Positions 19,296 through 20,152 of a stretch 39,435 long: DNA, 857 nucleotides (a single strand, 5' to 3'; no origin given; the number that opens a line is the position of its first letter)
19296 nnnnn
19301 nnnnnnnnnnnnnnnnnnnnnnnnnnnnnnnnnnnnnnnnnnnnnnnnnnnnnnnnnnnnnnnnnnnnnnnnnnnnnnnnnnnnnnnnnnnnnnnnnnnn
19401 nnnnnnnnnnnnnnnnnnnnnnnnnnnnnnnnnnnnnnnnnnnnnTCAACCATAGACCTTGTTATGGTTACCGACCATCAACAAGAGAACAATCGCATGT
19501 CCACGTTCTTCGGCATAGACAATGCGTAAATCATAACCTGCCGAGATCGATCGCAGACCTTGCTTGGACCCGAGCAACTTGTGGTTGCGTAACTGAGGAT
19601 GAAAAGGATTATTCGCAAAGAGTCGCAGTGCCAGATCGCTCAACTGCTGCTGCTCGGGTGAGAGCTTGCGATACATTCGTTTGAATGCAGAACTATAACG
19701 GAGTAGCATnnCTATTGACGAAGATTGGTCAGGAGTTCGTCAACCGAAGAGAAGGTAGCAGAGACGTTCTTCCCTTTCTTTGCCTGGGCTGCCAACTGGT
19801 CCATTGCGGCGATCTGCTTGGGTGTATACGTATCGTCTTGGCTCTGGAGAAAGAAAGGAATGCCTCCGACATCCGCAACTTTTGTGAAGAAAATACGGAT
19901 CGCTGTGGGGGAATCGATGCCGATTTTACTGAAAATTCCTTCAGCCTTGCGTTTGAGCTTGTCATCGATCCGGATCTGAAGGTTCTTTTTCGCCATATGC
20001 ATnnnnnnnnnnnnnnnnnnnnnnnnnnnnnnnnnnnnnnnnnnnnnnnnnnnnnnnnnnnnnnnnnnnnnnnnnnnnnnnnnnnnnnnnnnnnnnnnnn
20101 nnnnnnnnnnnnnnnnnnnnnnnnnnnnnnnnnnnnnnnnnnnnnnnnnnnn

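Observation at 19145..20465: Tandem array of one canonical and three aberrant tRNA-Asp genes, with small cassettes inserted at the tRNA 3' ends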

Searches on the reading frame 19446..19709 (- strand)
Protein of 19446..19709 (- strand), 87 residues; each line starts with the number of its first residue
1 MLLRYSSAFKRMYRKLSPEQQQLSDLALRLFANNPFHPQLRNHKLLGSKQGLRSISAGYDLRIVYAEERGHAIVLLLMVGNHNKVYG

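Call 10: search_protein_families(library=pfam, proteins=[window:19446-19709:-])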
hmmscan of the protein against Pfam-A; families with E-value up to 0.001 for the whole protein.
window:19446-19709:- (87 aa): 1 family
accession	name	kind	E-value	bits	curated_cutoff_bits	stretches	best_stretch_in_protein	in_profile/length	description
PF15738.11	YafQ_toxin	-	2e-07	31.7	30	1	3-85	3-86/88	Bacterial toxin of type II toxin-antitoxin system, YafQ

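Call 61: search_protein_families(library=ncbifam, proteins=[window:19446-19709:-], max_evalue=0.01)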
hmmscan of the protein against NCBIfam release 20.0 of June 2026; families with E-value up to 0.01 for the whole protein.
window:19446-19709:- (87 aa): 2 families
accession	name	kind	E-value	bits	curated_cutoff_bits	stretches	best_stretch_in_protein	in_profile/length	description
TIGR02385.1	RelE_StbE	subfamily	3.4e-06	27.4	27.9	1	6-86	5-88/88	type II toxin-antitoxin system mRNA interferase toxin, RelE/StbE family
TIGR00053.1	TIGR00053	subfamily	7.8e-05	23.2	87.25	1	4-86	5-91/92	YafQ family addiction module toxin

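Call 88: find_encoding_contigs(protein=window:19446-19709:-, flank=3000, max_places=10)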
Protein window:19446-19709:- (87 aa): no gene with exactly this product is on record in the collection.

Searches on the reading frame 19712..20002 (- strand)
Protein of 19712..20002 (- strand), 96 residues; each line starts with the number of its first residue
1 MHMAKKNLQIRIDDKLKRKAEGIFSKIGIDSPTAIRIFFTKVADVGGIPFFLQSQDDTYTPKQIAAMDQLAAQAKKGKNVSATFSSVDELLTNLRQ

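Call 10: search_protein_families(library=pfam, proteins=[window:19712-20002:-])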
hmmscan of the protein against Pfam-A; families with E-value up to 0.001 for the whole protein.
window:19712-20002:- (96 aa): 1 family
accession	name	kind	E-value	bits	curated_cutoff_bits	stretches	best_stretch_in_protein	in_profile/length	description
PF04221.18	RelB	-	4.6e-10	39.7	22.4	1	8-84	4-79/82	RelB antitoxin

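Call 37: find_encoding_contigs(protein=window:19712-20002:-, flank=4000, max_places=10)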
Protein window:19712-20002:- (96 aa): no gene with exactly this product is on record in the collection.

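Call 61: search_protein_families(library=ncbifam, proteins=[window:19712-20002:-], max_evalue=0.01)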
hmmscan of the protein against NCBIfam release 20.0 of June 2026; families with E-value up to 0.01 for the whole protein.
window:19712-20002:- (96 aa): 3 families
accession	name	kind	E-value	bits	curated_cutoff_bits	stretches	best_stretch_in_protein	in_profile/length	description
TIGR02384.1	RelB_DinJ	subfamily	6.1e-19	68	45.65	1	3-93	1-84/85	type II toxin-antitoxin system RelB/DinJ family antitoxin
NF050811.1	RelB_ParD_antitoxin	subfamily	5.7e-07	29.7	60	1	10-76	1-62/83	type II toxin-antitoxin system RelB/ParD family antitoxin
NF008412.0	PRK11235.1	equivalog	9.1e-07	29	96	1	7-51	3-47/80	type II toxin-antitoxin system RelB/DinJ family antitoxin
